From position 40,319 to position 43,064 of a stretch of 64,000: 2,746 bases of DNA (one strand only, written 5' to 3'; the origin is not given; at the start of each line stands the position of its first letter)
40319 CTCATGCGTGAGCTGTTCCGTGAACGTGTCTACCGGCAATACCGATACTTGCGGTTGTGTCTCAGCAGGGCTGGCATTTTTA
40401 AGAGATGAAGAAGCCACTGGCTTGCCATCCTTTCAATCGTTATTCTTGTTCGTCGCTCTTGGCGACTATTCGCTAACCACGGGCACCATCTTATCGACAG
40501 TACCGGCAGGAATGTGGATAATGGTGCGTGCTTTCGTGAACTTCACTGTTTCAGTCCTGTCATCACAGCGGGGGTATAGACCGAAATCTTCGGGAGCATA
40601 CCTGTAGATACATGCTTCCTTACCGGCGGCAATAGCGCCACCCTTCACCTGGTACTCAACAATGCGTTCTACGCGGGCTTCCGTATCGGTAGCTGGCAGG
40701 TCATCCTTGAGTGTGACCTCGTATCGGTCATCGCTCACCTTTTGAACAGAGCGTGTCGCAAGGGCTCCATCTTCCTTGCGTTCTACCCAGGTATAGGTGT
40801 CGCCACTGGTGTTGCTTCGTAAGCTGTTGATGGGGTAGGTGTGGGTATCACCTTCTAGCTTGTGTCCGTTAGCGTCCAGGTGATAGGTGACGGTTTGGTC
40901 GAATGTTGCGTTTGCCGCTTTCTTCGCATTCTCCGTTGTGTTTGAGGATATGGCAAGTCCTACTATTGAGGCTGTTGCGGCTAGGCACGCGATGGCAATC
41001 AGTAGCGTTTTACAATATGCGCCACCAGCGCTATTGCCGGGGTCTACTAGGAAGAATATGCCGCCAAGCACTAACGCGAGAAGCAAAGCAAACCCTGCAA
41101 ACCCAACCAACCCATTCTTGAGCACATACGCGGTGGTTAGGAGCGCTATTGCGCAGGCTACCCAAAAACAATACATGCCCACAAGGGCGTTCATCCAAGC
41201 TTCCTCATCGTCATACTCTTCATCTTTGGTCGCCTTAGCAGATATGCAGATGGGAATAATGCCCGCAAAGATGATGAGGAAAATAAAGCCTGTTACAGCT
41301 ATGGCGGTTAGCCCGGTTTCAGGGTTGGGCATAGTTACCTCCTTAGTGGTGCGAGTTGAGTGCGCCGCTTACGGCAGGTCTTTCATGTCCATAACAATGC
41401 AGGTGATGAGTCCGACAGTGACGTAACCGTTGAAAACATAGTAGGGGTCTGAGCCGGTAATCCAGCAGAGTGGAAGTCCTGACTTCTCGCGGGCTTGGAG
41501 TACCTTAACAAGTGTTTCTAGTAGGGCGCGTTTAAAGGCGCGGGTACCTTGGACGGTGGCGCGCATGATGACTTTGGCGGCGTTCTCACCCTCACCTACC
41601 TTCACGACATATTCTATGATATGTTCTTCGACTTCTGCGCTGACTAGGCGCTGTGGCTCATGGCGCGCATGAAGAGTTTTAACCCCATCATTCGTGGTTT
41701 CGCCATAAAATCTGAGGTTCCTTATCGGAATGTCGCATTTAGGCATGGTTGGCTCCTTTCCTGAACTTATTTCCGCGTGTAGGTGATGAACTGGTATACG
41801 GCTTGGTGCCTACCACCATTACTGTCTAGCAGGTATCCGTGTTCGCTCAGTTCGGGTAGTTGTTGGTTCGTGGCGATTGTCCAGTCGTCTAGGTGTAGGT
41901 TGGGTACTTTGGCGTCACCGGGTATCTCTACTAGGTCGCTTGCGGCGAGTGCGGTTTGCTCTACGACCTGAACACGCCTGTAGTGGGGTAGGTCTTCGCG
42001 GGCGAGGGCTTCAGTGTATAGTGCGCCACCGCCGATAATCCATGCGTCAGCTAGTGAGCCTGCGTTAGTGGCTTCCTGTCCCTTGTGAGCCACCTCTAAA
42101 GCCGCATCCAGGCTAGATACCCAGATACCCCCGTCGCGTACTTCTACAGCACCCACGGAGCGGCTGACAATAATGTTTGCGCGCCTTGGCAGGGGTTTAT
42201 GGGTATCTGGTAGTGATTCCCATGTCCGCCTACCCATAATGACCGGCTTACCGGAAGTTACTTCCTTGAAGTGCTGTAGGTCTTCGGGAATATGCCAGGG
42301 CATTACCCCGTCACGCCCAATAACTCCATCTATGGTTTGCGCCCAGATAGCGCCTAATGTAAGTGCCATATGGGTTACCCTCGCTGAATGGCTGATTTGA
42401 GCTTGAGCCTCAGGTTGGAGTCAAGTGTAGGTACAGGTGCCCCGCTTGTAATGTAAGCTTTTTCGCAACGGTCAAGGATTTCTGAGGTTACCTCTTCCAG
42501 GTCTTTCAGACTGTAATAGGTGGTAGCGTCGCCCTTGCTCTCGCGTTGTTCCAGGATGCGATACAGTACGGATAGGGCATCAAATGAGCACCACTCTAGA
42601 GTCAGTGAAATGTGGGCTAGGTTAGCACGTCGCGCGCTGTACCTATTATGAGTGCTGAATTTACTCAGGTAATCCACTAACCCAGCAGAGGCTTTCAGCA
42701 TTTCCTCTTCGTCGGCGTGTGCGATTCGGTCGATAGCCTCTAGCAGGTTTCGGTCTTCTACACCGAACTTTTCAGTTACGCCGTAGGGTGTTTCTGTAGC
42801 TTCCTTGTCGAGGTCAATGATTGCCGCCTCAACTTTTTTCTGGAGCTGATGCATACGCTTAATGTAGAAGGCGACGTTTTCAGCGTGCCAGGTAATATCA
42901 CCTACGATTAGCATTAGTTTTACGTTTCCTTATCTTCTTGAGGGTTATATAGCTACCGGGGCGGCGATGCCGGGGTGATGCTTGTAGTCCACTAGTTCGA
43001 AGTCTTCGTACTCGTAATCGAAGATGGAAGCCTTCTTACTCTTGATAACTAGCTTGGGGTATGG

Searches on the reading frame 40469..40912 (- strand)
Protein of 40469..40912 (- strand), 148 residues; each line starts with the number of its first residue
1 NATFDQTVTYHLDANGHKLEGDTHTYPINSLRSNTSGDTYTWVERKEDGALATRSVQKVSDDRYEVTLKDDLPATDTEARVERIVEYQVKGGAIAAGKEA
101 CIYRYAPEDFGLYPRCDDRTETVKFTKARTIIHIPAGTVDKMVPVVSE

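Call 38: predict_structure(alignment_id=A5)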
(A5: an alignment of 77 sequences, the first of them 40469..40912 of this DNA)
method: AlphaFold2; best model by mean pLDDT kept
length: 148 residues; sequences in the alignment: 77
mean_pLDDT: 78.6   pTM: 0.74
mean pLDDT of the five models: 78.6, 77.4, 76.5, 75.9, 69.6
residues with pLDDT >= 90: 44; 70-90: 63; 50-70: 31; < 50: 10
segments of 3 or more residues with pLDDT < 50: 106-111
pLDDT, mean of each block of 10 residues (from residue 1): 78 84 87 89 90 88 89 92 87 61 50 51 81 88 61
secondary structure, 60 per line:
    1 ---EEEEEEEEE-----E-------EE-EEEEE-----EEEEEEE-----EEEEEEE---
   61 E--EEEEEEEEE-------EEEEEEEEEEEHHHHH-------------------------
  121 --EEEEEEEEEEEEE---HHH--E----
elements in order: E4-12 E29-33 E39-45 E51-57 E64-72 E80-90 H91-95 E123-135

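Call 40: fold_search(model_id=the predicted structure, library=pdb)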
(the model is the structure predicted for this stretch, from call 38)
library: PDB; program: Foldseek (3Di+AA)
matches with E <= 10: 821; with E <= 0.001: 0
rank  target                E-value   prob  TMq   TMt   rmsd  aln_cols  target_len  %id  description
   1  8z16                  2.0e-01  0.47  0.19  0.07   9.9        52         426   31  Crystal structure of DiatB mutant N57A (released 2025-02-19)
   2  6roh_A                2.8e-01  0.08  0.21  0.04  15.5       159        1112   13  Cryo-EM structure of the autoinhibited Drs2p-Cdc50p (released 2019-07-03)
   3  9a1m_N                3.0e-01  0.07  0.15  0.10  17.1       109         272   16  Integrative model of the nuclear pore complex from Schizosaccharomyces pombe (released 2021-11-12)
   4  9hqk_D                3.7e-01  0.12  0.17  0.08  14.6        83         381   14  Bacteroides fragilis lipoprotein XusB bound to ferrichrome (released 2025-09-17)
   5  5nwh_A                4.5e-01  0.05  0.17  0.14  22.7       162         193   14  Potent inhibitors of NUDT5 silence hormone signaling in breast cancer (released 2018-04-04)
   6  9lwa_A                4.7e-01  0.03  0.15  0.17  17.0       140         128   11  Bacteriophage Mycofy1 distal head-to-tail interface (C6 symmetry) (released 2025-04-16)
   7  8a3w_Sd               5.0e-01  0.44  0.19  0.43   6.4        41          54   15  CRYO-EM STRUCTURE OF LEISHMANIA MAJOR 80S RIBOSOME : WILD TYPE (released 2023-12-20)
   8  8ova_AZ               5.3e-01  0.51  0.19  0.42   5.8        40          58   15  CRYO-EM STRUCTURE OF TRYPANOSOMA BRUCEI PROCYCLIC FORM 80S RIBOSOME : PARENTAL STRAIN (released 2023-11-29)
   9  1ouw_C                5.3e-01  0.12  0.14  0.13   7.4        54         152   13  Crystal structure of Calystegia sepium agglutinin (released 2003-11-11)
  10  6lcp_A                5.3e-01  0.08  0.20  0.04  14.6       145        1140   12  Cryo-EM structure of Dnf1 from Chaetomium thermophilum in the E2P state (released 2020-04-29)
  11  2pm6_D                5.3e-01  0.04  0.14  0.09  17.2       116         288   15  Crystal Structure of yeast Sec13/31 edge element of the COPII vesicular coat, native version (released 2007-07-03)
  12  9hqe_A                5.7e-01  0.10  0.17  0.09  13.5        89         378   12  Bacteroides fragilis xenosiderophore-binding lipoprotein XusB (released 2025-09-17)
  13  2pm6_B                5.7e-01  0.04  0.15  0.10  17.8       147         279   13  Crystal Structure of yeast Sec13/31 edge element of the COPII vesicular coat, native version (released 2007-07-03)
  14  1ri6                  6.0e-01  0.05  0.14  0.08  12.6       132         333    8  Structure of a putative isomerase from E. coli (released 2003-11-25)
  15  2pm7_D                6.0e-01  0.04  0.14  0.09  16.9       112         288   13  Crystal structure of yeast Sec13/31 edge element of the COPII vesicular coat, selenomethionine version (released 2007-07-03)
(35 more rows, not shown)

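Call 44: fold_search(model_id=the predicted structure, library=viral)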
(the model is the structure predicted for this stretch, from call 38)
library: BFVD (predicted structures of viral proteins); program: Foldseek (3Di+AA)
matches with E <= 10: 941; with E <= 0.001: 0
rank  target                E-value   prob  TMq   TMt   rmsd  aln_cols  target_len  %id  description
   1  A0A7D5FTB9            2.4e-02  0.66  0.29  0.27  11.2       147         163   12  (no name in the UniProt tables at hand)
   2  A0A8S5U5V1            4.1e-02  0.94  0.39  0.35   5.8       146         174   14  Uncharacterized protein [Siphoviridae sp. cteLh2]
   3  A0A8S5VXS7            7.0e-02  0.51  0.31  0.26   8.3       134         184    9  Uncharacterized protein [Ackermannviridae sp.]
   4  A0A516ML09            1.1e-01  0.13  0.19  0.17  10.8       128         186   12  (no name in the UniProt tables at hand)
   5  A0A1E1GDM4            1.4e-01  0.21  0.25  0.23  13.1       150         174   12  (no name in the UniProt tables at hand)
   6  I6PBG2                1.6e-01  0.14  0.21  0.19  13.1       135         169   11  (no name in the UniProt tables at hand)
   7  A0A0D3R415            1.6e-01  0.09  0.20  0.15  14.7       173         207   12  Immediate early protein ICP-18 [Tortoise ranavirus]
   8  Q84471                1.9e-01  0.38  0.23  0.25   9.1        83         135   22  Uncharacterized protein [Paramecium bursaria Chlorella virus 1]
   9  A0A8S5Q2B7            2.3e-01  0.08  0.15  0.10  11.3       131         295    6  BppU domain protein (Fragment) [Siphoviridae sp. ctOrJ23]
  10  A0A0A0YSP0            2.6e-01  0.23  0.20  0.09   9.1        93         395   15  Uncharacterized protein [Erwinia phage phiEa2809]
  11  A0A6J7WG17            3.1e-01  0.13  0.19  0.05  19.9        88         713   14  Uncharacterized protein [uncultured Caudovirales phage]
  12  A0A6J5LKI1            3.3e-01  0.13  0.22  0.25  11.0       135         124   10  Uncharacterized protein [uncultured Caudovirales phage]
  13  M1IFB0                3.3e-01  0.12  0.21  0.10  20.3       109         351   21  (no name in the UniProt tables at hand)
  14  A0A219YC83            3.7e-01  0.30  0.23  0.30   8.5        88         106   14  Lipoprotein [Aeromonas phage 65.2]
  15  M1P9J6                3.7e-01  0.07  0.18  0.13  16.7       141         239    8  Hemagglutinin-neuraminidase protein (Fragment) [Human respirovirus 3]
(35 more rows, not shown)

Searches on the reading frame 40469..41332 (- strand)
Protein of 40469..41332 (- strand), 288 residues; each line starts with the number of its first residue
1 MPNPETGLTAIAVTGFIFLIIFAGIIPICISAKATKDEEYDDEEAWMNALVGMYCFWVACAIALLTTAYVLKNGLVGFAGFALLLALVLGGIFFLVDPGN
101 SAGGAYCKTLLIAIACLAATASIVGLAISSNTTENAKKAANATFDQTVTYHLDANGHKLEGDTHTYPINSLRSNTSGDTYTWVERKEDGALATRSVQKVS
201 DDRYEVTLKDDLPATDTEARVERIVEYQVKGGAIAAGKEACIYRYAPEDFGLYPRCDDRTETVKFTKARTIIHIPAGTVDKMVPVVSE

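Call 6: search_protein_families(library=pfam, proteins=[window:40469-41332:-], max_evalue=1)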
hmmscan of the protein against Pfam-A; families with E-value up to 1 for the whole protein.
window:40469-41332:- (288 aa): 5 families
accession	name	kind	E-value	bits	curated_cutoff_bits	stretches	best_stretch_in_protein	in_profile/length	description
PF22954.2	DUF7027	-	0.097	13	27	1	6-67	1-59/100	Domain of unknown function (DUF7027)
PF14575.11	EphA2_TM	-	0.16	13.1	28.9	0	10-43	3-38/74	Ephrin type-A receptor 2 transmembrane domain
PF13567.11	DUF4131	-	0.24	11.5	31.6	0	79-149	8-68/165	Domain of unknown function (DUF4131)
PF22251.1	PFF1_TM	-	0.3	11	32.3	1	97-176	89-172/300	Vacuolar membrane protease, transmembrane domain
PF11239.13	DUF3040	-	0.31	11.7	24.7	1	49-88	45-82/84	Protein of unknown function (DUF3040)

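Call 7: search_protein_families(library=phrogs, proteins=[window:40469-41332:-], max_evalue=0.1)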
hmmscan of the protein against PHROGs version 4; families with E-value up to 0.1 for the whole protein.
window:40469-41332:- (288 aa): 0 families

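Call 31: predict_structure(alignment_id=A4)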
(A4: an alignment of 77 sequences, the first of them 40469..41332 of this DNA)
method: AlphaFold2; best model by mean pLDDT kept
length: 288 residues; sequences in the alignment: 77
mean_pLDDT: 74.4   pTM: 0.45
mean pLDDT of the five models: 74.4, 73.7, 72.5, 71.7, 68.8
residues with pLDDT >= 90: 6; 70-90: 193; 50-70: 78; < 50: 11
segments of 3 or more residues with pLDDT < 50: 1-3, 134-141
pLDDT, mean of each block of 10 residues (from residue 1): 57 80 82 75 77 80 75 65 69 60 71 76 66 49 70 80 82 85 85 80 82 86 84 69 63 69 81 87 74
secondary structure, 60 per line:
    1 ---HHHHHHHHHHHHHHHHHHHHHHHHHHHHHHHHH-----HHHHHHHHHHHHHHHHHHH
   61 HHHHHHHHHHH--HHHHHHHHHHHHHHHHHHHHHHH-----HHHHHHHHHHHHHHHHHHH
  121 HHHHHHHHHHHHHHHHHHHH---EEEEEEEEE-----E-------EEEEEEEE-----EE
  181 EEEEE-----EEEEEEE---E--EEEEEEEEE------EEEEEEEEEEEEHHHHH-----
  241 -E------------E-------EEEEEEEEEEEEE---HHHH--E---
elements in order: H4-36 H42-71 H74-96 H102-140 E144-152 E166-173 E179-185 E191-197 E204-212 E219-230 H231-235 E263-275 H279-282

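Call 33: fold_search(model_id=the predicted structure, library=pdb)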
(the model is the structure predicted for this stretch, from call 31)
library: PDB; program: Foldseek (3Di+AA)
matches with E <= 10: 589; with E <= 0.001: 0
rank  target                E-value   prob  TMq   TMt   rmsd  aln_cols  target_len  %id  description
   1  7cmg_B                2.1e-01  0.12  0.16  0.11  26.7       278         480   11  The Structure of the periplasmic domain of PorM (released 2020-09-02)
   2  4m1m_B                3.8e-01  0.08  0.15  0.05  24.2       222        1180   15  Corrected Structure of Mouse P-glycoprotein (released 2013-11-13)
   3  9ctf                  5.4e-01  0.06  0.14  0.05  23.3       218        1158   17  SapNP Reconstituted Human ABCB1 bound to Taxol in presence of ATP (released 2025-01-22)
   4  9lvk_Q                5.4e-01  0.05  0.08  0.08  12.9        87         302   10  Cryo-EM structure of CASTOR1 bound human GATOR2 complex (released 2025-08-13)
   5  7v5d_A                6.5e-01  0.10  0.19  0.11  23.9       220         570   11  Cryo-EM structure of the mouse ABCB9 (PG-bound) (released 2022-10-19)
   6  8a3w_Sd               6.9e-01  0.41  0.10  0.43   6.3        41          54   15  CRYO-EM STRUCTURE OF LEISHMANIA MAJOR 80S RIBOSOME : WILD TYPE (released 2023-12-20)
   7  8bpo_t2               7.3e-01  0.04  0.13  0.10  29.7       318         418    9  Structure of rabbit 80S ribosome translating beta-tubulin in complex with tetratricopeptide protein 5 (TTC5) and S-ph (released 2023-07-05)
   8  5mdw_7                7.3e-01  0.03  0.12  0.10  24.7       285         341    9  Structure of ArfA(A18T) and RF2 bound to the 70S ribosome (pre-accommodated state) (released 2016-12-14)
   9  1h9j                  7.7e-01  0.25  0.11  0.20   8.3        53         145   15  Two crystal structures of the cytoplasmic molybdate-binding protein ModG suggest a novel cooperative binding mechanism a (released 2001-05-11)
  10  9lwa_A                8.2e-01  0.02  0.08  0.15  17.1       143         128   12  Bacteriophage Mycofy1 distal head-to-tail interface (C6 symmetry) (released 2025-04-16)
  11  8qq7                  8.7e-01  0.08  0.16  0.12  26.8       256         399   10  Structure of SpNOX: a Bacterial NADPH oxidase (released 2024-05-08)
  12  2jzk_MODEL_1_A        9.2e-01  0.77  0.10  0.27   1.4        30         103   20  Structure of TbCVNH (T. BORCHII CVNH) (released 2008-03-25)
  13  6w6x_A                9.2e-01  0.47  0.27  0.48   5.4       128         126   12  Crystal Structure of ABLE Apo-protein (released 2020-08-26)
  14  8tn1_A                9.2e-01  0.28  0.22  0.37   9.2       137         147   12  De novo designed protein binds poly ADP ribose polymerase inhibitors (PARPi) - apo (released 2024-04-24)
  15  7a65_A                9.2e-01  0.06  0.17  0.06  25.6       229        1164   14  Nanodisc reconstituted, drug-free human ABCB1 in complex with MRK16 Fab (released 2020-10-14)
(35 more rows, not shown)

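Call 50: find_related_loci(query=window:40469-41332:-, collection=genome_contigs, flank=10000)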
Query window:40469-41332:- (288 aa) in genome_contigs; peptide patterns used: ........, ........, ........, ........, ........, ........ (x = any residue, [..] = any of these).
65 stretches matched a pattern, but none encodes a relative of the query by tblastn (E <= 1e-3).

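Call 52: find_related_loci(query=A6, collection=genome_contigs, flank=10000)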
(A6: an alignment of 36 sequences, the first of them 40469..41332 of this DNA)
Query A6 (288 aa) in genome_contigs; peptide patterns used: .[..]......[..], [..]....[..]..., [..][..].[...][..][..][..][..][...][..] (x = any residue, [..] = any of these).
43 stretches matched a pattern, but none encodes a relative of the query by tblastn (E <= 1e-3).

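Call 58: search_protein_families(library=ncbifam, proteins=[window:40469-41332:-], max_evalue=0.1)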
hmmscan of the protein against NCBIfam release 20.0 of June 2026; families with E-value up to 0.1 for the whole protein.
window:40469-41332:- (288 aa): 0 families

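Call 59: search_protein_families(library=padloc, proteins=[window:40469-41332:-], max_evalue=0.1)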
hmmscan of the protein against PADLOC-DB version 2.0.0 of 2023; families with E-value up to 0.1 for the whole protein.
window:40469-41332:- (288 aa): 0 families

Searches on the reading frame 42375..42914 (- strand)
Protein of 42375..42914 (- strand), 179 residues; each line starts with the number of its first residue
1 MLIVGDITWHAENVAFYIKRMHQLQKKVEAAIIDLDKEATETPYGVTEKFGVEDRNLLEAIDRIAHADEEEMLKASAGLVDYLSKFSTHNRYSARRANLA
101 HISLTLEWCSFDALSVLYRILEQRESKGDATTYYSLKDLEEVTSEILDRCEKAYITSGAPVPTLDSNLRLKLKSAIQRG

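Call 80: search_protein_families(library=pfam, proteins=[window:42375-42914:-], max_evalue=0.01)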
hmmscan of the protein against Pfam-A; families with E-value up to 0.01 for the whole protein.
window:42375-42914:- (179 aa): 1 family
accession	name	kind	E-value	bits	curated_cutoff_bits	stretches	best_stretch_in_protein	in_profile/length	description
PF13901.12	RH_dom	-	0.007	16.7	28.1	1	52-149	32-132/206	Rubicon Homology Domain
